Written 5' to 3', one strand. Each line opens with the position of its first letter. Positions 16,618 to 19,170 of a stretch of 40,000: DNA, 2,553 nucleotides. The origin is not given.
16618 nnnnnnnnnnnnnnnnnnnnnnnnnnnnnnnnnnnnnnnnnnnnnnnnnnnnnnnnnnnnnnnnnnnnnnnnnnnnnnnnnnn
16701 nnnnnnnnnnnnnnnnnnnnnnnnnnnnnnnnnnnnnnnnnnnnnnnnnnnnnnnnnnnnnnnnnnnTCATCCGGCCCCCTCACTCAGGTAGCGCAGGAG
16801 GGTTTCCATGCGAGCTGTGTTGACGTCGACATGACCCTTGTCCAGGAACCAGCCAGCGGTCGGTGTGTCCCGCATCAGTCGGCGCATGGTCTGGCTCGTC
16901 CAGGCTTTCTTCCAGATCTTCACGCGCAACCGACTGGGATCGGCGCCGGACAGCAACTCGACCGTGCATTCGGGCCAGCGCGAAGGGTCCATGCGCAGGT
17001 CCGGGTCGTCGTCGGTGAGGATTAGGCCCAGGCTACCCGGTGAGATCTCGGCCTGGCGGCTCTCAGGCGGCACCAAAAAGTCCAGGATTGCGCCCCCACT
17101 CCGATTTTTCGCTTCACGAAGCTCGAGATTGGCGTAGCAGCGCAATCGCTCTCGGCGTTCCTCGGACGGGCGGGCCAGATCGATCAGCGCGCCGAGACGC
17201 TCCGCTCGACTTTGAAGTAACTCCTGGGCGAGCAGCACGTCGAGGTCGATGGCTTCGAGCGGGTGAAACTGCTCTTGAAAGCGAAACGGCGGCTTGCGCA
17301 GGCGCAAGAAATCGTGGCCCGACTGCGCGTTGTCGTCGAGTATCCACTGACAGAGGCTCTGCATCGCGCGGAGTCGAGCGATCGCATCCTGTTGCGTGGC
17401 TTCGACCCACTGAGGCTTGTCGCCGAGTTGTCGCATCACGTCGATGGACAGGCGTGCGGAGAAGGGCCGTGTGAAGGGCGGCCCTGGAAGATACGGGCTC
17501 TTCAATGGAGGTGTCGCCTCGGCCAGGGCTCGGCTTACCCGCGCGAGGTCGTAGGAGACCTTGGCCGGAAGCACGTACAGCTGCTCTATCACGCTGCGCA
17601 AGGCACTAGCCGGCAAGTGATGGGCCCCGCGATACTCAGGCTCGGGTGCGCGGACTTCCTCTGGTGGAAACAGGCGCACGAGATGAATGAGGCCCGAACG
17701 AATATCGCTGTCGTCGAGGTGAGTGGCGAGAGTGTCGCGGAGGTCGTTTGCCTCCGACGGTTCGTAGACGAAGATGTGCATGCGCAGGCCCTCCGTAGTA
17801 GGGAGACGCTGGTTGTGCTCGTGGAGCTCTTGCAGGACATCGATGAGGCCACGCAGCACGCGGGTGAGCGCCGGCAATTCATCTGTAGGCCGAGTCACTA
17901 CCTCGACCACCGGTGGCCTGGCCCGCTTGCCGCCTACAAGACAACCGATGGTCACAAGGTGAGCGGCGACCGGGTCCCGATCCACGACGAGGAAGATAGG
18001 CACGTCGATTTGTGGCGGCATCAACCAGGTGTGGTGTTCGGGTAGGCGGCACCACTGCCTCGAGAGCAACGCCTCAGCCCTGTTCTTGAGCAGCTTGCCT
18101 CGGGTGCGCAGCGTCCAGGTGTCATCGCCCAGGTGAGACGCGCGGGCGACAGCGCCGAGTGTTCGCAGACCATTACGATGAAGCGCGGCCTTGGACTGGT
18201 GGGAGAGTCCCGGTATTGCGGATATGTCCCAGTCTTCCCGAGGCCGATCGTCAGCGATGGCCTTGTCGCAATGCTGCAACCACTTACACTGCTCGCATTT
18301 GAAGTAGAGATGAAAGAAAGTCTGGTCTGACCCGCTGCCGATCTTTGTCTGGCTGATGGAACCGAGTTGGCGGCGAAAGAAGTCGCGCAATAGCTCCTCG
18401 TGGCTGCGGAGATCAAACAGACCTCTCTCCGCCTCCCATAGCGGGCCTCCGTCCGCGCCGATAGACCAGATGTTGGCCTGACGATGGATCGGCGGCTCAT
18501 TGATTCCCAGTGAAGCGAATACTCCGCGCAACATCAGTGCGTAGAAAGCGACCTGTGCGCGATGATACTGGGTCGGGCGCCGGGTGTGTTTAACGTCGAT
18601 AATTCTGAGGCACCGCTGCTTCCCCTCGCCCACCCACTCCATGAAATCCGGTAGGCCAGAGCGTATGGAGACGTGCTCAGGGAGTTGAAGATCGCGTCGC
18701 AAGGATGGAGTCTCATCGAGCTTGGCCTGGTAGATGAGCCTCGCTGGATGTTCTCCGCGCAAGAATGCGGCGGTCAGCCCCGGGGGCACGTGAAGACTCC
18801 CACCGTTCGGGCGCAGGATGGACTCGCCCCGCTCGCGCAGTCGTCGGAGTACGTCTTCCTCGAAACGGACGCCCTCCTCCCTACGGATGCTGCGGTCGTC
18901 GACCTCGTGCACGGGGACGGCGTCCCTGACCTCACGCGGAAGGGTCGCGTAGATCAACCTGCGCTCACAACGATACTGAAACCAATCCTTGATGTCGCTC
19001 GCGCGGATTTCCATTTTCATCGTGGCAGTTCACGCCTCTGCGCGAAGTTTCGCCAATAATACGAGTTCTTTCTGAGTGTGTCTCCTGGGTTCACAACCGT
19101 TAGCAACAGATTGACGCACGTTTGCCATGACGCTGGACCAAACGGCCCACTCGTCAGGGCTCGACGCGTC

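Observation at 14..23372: Divergent Dpd-type (7-deazaguanine DNA modification/restriction) island with a rearranged architecture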

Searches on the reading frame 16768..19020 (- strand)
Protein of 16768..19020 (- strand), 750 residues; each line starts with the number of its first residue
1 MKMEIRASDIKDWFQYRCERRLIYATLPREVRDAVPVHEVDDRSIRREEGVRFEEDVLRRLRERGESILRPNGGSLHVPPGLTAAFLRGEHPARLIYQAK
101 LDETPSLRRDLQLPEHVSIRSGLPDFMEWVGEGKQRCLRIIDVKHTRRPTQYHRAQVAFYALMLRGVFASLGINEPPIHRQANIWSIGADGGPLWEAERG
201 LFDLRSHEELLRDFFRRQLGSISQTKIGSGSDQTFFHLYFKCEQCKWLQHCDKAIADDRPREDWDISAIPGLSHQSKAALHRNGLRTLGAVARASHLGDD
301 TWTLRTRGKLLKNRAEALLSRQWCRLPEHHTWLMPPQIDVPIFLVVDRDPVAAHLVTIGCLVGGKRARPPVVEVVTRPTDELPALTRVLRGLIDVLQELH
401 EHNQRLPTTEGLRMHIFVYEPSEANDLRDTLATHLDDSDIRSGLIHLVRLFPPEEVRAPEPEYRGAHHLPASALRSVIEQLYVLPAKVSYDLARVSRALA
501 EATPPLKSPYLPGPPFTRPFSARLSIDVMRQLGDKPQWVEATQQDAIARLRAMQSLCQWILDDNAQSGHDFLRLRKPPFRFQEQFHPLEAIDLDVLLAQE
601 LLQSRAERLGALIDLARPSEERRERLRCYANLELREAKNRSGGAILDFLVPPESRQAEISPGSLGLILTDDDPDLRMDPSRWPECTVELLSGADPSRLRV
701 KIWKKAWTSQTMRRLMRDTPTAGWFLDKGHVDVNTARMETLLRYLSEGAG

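Call 6: search_protein_families(library=ncbifam, proteins=[window:16768-19020:-], max_evalue=0.01)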
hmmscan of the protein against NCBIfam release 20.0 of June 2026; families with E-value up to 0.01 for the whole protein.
window:16768-19020:- (750 aa): 1 family
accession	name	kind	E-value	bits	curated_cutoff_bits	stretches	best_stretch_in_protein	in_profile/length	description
TIGR03491.1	TIGR03491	subfamily_domain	6.9e-09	35.2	97.45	1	240-354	193-304/462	TM0106 family RecB-like putative nuclease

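Call 8: search_protein_families(library=pfam, proteins=[window:16768-19020:-], max_evalue=0.01)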
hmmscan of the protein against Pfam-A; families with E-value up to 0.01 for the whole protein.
window:16768-19020:- (750 aa): 0 families

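Call 10: search_protein_families(library=padloc, proteins=[window:16768-19020:-], max_evalue=0.01)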
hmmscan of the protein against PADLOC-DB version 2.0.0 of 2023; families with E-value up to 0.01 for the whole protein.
window:16768-19020:- (750 aa): 4 families
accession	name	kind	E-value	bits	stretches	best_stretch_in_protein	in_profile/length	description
PDLC01250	Cas4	-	0.00016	20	1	121-165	63-102/168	"CAS-I,CAS-II,CAS-III,CAS-IV,CAS-V,CAS-VI; acquisition_associated"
PDLC00944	Cas4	-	0.00025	19.3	1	107-165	48-110/177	Cas4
PDLC01447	Cas4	-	0.0039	15.7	1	59-172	46-100/161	"CAS-I,CAS-II,CAS-III,CAS-IV,CAS-V,CAS-VI; acquisition_associated"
PDLC00943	Cas4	-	0.0061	14.5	0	112-165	54-110/180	CRISPR-associated protein Cas4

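Call 19: find_homologous_proteins(query=window:16768-19020:-, max_evalue=0.00001)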
Query window:16768-19020:- (750 aa): 332 proteins with E <= 0.00001 among 8000 candidates; the best 120 are listed.
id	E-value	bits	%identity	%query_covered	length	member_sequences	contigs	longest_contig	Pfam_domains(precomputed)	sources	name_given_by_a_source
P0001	0.0e+0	1574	91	100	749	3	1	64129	-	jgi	jgi:hypothetical protein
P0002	0.0e+0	1283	84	88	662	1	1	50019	PF12705.14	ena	-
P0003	0.0e+0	1112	66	100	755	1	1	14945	-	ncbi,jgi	jgi:hypothetical protein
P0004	0.0e+0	1076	64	100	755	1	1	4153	PF12705.14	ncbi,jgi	jgi:predicted RecB family nuclease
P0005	0.0e+0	1072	63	100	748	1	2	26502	-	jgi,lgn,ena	-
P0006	0.0e+0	1042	63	100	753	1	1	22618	PF12705.14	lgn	-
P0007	0.0e+0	1040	62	100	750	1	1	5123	PF12705.14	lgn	-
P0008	8.7e-290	981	59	100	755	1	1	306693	-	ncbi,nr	ncbi:MAG: hypothetical protein VX899_08000 [Myxococcota bacterium]|nr:hypothetical protein [Myxococc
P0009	4.1e-279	946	57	100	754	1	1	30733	-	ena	-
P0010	7.0e-245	833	53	99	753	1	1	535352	PF12705.14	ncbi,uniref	ncbi:PD-(D/E)XK nuclease family protein [Nannocystis pusilla]|uniref:PD-(D/E)XK nuclease family prot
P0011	2.0e-218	745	49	100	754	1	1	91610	PF12705.14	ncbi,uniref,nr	ncbi:PD-(D/E)XK nuclease family protein [Myxococcus sp. AM010]|uniref:PD-(D/E)XK nuclease family pro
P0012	1.7e-207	709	47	100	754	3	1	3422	PF12705.14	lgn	-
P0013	8.3e-206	704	46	100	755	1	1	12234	-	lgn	-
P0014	1.4e-205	703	46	100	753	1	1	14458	PF12705.14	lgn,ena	-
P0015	1.2e-184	634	43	99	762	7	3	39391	-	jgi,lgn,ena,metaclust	metaclust:\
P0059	1.2e-164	568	41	99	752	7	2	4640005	PF12705.14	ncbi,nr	ncbi:hypothetical protein AMK05_CH00786 [Rhizobium sp. N324]|nr:hypothetical protein AMK05_CH00786 [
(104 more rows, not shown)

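Call 20: find_encoding_contigs(protein=P0001, flank=10000, max_places=2)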
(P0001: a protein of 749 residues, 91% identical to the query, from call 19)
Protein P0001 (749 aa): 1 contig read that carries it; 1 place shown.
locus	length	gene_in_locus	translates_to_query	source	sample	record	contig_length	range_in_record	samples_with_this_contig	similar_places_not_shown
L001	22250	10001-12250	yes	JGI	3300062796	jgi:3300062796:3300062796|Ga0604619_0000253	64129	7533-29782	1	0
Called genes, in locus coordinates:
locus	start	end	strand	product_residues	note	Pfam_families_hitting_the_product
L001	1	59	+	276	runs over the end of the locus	PF01553:Acyltransferase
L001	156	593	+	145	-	-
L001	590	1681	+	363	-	-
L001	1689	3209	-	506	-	PF00092:VWA, PF13519:VWA_2, PF13768:VWA_3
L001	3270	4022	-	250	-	PF00106:adh_short, PF01370:Epimerase, PF08659:KR, PF13561:adh_short_C2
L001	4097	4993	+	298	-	PF12852:Cupin_6, PF05899:Cupin_3 (weak), PF00165:HTH_AraC (faint), PF12833:HTH_18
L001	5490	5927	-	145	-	PF24828:DUF7713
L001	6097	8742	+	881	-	PF12419:DUF3670, PF00176:SNF2-rel_dom, PF04851:ResIII (weak), PF00270:DEAD (faint), PF00271:Helicase_C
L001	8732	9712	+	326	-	-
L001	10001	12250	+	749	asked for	-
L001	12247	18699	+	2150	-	PF13086:AAA_11 (faint), PF13245:AAA_19 (weak), PF13604:AAA_30 (faint), PF13087:AAA_12, PF00270:DEAD, PF00271:Helicase_C (faint)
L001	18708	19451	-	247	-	-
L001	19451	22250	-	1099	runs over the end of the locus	PF13191:AAA_16 (faint), PF05729:NACHT (faint)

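Call 21: find_encoding_contigs(protein=P0059, flank=10000, max_places=2)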
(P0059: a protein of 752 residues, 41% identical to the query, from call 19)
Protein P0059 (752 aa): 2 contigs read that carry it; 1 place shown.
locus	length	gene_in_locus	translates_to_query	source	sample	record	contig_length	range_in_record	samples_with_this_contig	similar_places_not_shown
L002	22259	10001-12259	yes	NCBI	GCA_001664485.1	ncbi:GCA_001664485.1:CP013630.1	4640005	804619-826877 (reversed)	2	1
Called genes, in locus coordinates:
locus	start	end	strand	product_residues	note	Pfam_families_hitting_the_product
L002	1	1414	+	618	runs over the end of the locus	PF02463:SMC_N (weak), PF11398:DUF2813 (weak), PF13175:AAA_15, PF13476:AAA_23, PF13304:AAA_21 (faint), PF13175:AAA_15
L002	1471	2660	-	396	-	PF01527:HTH_Tnp_1, PF13384:HTH_23 (faint), PF13518:HTH_28 (faint), PF13276:HTH_21, PF00665:rve, PF13683:rve_3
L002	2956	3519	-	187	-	PF02592:Vut_1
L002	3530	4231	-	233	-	PF06508:QueC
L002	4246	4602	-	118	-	PF01242:PTPS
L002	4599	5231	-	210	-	PF04055:Radical_SAM (weak)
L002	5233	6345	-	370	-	PF14072:DndB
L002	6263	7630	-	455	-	-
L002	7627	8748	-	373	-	PF14072:DndB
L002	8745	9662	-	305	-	PF21818:DUF6884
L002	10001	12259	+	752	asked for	PF12705:PDDEXK_1 (weak)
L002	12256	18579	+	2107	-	PF13086:AAA_11 (faint), PF13245:AAA_19, PF13604:AAA_30 (faint), PF13087:AAA_12, PF00270:DEAD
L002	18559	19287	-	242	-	-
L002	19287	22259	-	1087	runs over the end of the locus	-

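Call 31: find_encoding_contigs(protein=P0005, flank=10000, max_places=2)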
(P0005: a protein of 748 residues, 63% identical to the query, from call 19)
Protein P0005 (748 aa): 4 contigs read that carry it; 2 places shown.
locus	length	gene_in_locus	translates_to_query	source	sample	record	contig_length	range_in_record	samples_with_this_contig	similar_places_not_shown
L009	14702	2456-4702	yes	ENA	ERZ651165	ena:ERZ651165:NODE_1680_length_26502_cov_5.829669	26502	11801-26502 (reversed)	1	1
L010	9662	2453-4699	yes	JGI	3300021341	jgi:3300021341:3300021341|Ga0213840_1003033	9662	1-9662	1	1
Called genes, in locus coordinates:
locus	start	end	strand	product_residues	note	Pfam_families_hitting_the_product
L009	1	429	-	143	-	?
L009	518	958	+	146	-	PF01242:PTPS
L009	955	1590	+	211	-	PF04055:Radical_SAM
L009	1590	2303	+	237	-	PF00733:Asn_synthase (weak), PF06508:QueC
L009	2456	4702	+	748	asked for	-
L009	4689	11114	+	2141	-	PF13086:AAA_11 (faint), PF13245:AAA_19 (weak), PF13604:AAA_30 (weak), PF13087:AAA_12, PF00270:DEAD, PF00271:Helicase_C (weak)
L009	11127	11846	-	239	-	-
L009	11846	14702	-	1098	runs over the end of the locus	PF13191:AAA_16 (faint)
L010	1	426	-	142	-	?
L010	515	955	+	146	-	PF01242:PTPS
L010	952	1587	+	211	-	PF04055:Radical_SAM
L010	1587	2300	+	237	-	PF00733:Asn_synthase (weak), PF06508:QueC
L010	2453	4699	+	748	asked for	-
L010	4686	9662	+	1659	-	?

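Call 32: find_related_loci(query=A1, collection=genome_contigs, flank=10000)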
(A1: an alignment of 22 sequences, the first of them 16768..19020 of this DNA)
Query A1 (750 aa) in genome_contigs; peptide patterns used: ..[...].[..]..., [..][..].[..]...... (x = any residue, [..] = any of these).
147 stretches matched a pattern; 82 encode a relative of the query (tblastn E <= 1e-3); the best 80 are kept; 75 distinct loci.
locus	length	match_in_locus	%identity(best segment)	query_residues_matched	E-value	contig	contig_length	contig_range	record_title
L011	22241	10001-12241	73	1-748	0e+0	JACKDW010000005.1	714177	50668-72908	MAG: Myxococcales bacterium isolate HK-STAS-MYXO-17 HK-STAS-MYXO-17_5, whole genome shotgun sequence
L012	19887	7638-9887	59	1-747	0e+0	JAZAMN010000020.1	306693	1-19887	MAG: Myxococcota bacterium isolate XB_MAG94 DB_MAG94_0020, whole genome shotgun sequence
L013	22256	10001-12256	48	1-748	0e+0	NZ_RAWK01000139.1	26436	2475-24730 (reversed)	Corallococcus aberystwythensis strain AB050A NODE_139_26436_cov_29.045_ID_11717, whole genome shotgun sequence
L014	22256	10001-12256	49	1-748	0e+0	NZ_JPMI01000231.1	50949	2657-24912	Archangium violaceum Cb vi76 contig00247, whole genome shotgun sequence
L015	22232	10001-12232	43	1-749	0e+0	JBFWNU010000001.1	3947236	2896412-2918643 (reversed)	MAG: Vulcanimicrobiota bacterium isolate CA_2019_TPBF_12 NODE_1_length_3947236_cov_36.827453_TPBF, whole genome shotgun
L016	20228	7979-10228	41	1-746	1e-174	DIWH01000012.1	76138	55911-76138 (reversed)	MAG TPA_asm: bacterium UBP9_UBA6111 isolate UBA6111 UBA6111_contig_6652, whole genome shotgun sequence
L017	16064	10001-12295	42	1-750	3e-174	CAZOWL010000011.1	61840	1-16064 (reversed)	MAG TPA_asm: uncultured Chromatiaceae bacterium isolate SRP141376_co3_428 genome assembly, contig: NODE_1094_length_6184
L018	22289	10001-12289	41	1-748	3e-168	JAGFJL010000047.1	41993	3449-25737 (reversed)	MAG: Nitrococcus mobilis isolate mag.22 k127_2220667, whole genome shotgun sequence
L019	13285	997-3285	41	1-748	3e-162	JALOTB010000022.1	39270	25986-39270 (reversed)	MAG: Chromatiaceae bacterium isolate Prado222 scaffold_686, whole genome shotgun sequence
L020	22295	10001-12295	40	1-748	3e-162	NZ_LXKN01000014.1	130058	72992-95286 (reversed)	Rhizobium sp. AC27/96 AS1I6_16, whole genome shotgun sequence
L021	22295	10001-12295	40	1-748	9e-162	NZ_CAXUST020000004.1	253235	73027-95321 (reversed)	Rhizobium sp. LjRoot258 LJR258c4, whole genome shotgun sequence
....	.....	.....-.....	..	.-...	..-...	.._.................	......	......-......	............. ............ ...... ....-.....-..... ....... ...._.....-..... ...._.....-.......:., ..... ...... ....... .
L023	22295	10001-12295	39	1-748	3e-159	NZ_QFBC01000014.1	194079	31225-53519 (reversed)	Metarhizobium album strain NS-104 Scaffold14, whole genome shotgun sequence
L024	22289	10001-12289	40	1-748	2e-155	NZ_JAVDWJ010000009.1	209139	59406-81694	Caulobacter sp. BE254 Ga0454557_09, whole genome shotgun sequence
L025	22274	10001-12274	39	1-745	5e-153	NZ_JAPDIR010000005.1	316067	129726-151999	Sphingomonas sp. CBMAI 2297 NODE_5_length_316067_cov_70.278327, whole genome shotgun sequence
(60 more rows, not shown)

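Call 37: search_dna_similar(query=window:16768-19020:-, collection=plasmids, mode=protein, max_rows=25)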
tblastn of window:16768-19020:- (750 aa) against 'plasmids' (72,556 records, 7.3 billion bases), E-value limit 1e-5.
Records with a match: 4; places in all: 4; records where one place covers at least 80% of the query: 4.
Best place of each record, by identity: <60% 4.
By first word of the organism name: Caulobacter 1; Methylobacterium 1; Azospirillum 1; Skermanella 1.
By predicted mobility (MOB-suite, as given by PLSDB): mobilizable 2; non-mobilizable 1; conjugative 1.
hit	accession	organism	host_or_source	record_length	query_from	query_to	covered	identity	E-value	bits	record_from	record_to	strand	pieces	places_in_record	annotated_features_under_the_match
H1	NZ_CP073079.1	Caulobacter sp. S6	pure culture,soil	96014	1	742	99%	41.5%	2e-122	412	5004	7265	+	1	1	hypothetical protein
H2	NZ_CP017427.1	Methylobacterium sp. XJLW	single cell,soil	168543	1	746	99%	40.2%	2e-142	469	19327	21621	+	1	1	hypothetical protein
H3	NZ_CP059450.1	Azospirillum brasilense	Prokaryotes,soil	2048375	1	748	100%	39.4%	2e-132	441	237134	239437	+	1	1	none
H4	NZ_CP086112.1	Skermanella rosea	single cell,hydrocarbon-contaminated ...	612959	1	746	99%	39.5%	5e-146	480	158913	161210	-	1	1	hypothetical protein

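Call 38: get_annotated_region(hit=H4, flank=20000)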
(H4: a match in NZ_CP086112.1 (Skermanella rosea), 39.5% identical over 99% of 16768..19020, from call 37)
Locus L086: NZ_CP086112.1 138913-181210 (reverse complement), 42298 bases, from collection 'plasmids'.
description: Skermanella rosea strain KEMB 2255-458 plasmid pSR-1, complete sequence
organism: Skermanella rosea (NCBI taxid 1817965)
taxonomy: Bacteria; Pseudomonadota; Alphaproteobacteria; Rhodospirillales; Azospirillaceae; Skermanella; Skermanella rosea
host: -; source: single cell,hydrocarbon-contaminated desert sand; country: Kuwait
typing (MOB-suite, as given by PLSDB): mobilizable; relaxase MOBP
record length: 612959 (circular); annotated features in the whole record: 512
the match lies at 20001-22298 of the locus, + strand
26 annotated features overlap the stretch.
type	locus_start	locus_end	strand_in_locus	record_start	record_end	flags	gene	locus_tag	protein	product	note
CDS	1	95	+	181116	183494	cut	-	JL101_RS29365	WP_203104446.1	polysaccharide biosynthesis tyrosine autokinase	-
CDS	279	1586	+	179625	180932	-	-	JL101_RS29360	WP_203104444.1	hypothetical protein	-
CDS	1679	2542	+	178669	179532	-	-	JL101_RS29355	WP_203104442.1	glycoside hydrolase family 16 protein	-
CDS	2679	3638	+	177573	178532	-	-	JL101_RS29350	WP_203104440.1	glycosyltransferase family 2 protein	-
CDS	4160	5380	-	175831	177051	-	-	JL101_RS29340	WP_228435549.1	IS256 family transposase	-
CDS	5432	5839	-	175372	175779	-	-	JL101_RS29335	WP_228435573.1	hypothetical protein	-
CDS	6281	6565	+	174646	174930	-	-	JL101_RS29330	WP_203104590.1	transposase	GO:0006313 - DNA transposition [Evidence IEA]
CDS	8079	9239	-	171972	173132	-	-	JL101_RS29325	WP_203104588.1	transposase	-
CDS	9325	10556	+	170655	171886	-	-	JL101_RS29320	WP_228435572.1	IS3 family transposase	-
CDS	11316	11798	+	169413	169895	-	-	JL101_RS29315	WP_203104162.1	hypothetical protein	-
CDS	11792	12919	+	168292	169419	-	dbpB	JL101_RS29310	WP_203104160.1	DGQHR domain-containing protein DpdB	-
CDS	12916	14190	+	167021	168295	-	dpdA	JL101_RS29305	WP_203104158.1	tRNA-guanine transglycosylase DpdA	GO:0006400 - tRNA modification [Evidence IEA]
CDS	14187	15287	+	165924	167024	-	dbpB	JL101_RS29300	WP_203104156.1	DGQHR domain-containing protein DpdB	-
CDS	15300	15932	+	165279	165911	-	queE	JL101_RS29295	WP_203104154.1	7-carboxy-7-deazaguanine synthase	GO:0006400 - tRNA modification [Evidence IEA]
CDS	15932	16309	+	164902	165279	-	-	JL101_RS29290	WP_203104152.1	6-carboxytetrahydropterin synthase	GO:0008616 - queuosine biosynthetic process [Evidence IEA]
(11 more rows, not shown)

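Call 51: search_solved_structures(query=A1, max_evalue=1, show_alignments=2)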
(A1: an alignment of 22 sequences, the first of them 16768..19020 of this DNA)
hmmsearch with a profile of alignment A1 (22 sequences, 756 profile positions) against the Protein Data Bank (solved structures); distinct sequences matched with E-value up to 1: 0.

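Call 58: predict_structure(alignment_id=A1)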
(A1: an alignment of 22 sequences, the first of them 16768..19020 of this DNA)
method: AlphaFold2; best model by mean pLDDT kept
length: 750 residues; sequences in the alignment: 22
mean_pLDDT: 85.4   pTM: 0.75
mean pLDDT of the five models: 85.4, 84.0, 82.6, 81.1, 76.7
residues with pLDDT >= 90: 391; 70-90: 264; 50-70: 66; < 50: 29
segments of 3 or more residues with pLDDT < 50: 454-469, 582-591, 748-750
pLDDT, mean of each block of 10 residues (from residue 1): 90 91 88 71 73 94 94 89 95 96 96 94 96 89 90 95 97 93 90 84 89 91 85 89 86 93 96 89 94 88 79 95 87 81 93 91 95 92 93 90 84 90 86 82 71 43 39 89 93 95 91 91 89 86 97 96 80 57 44 56 69 82 84 93 91 81 86 88 92 82 92 90 91 69 58
secondary structure, 60 per line:
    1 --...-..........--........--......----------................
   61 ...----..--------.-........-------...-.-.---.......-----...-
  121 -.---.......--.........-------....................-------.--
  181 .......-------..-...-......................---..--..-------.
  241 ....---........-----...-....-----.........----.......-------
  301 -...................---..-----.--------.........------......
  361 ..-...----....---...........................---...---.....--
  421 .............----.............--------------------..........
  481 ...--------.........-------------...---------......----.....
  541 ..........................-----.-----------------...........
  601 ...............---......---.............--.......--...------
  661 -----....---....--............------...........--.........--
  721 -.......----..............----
elements in order (helices of 4 or more, strands of 3 or more residues): E3-5 H7-16 H19-26 H29-34 H45-63 H80-87 E95-97 H105-111 E117-119 E126-132 E135-143 H151-170 E181-187 H204-223 H240-244 H248-255 H274-282 H288-293 H302-320 E340-348 E355-362 E371-374 H378-404 E414-418 H421-433 H438-450 E471-473 H474-481 H492-500 H526-531 H536-566 H590-615 H619-624 E628-640 E643-649 E666-669 H673-676 H679-685 E686-690 E697-703 H704-707 H710-718 E722-728 H733-746
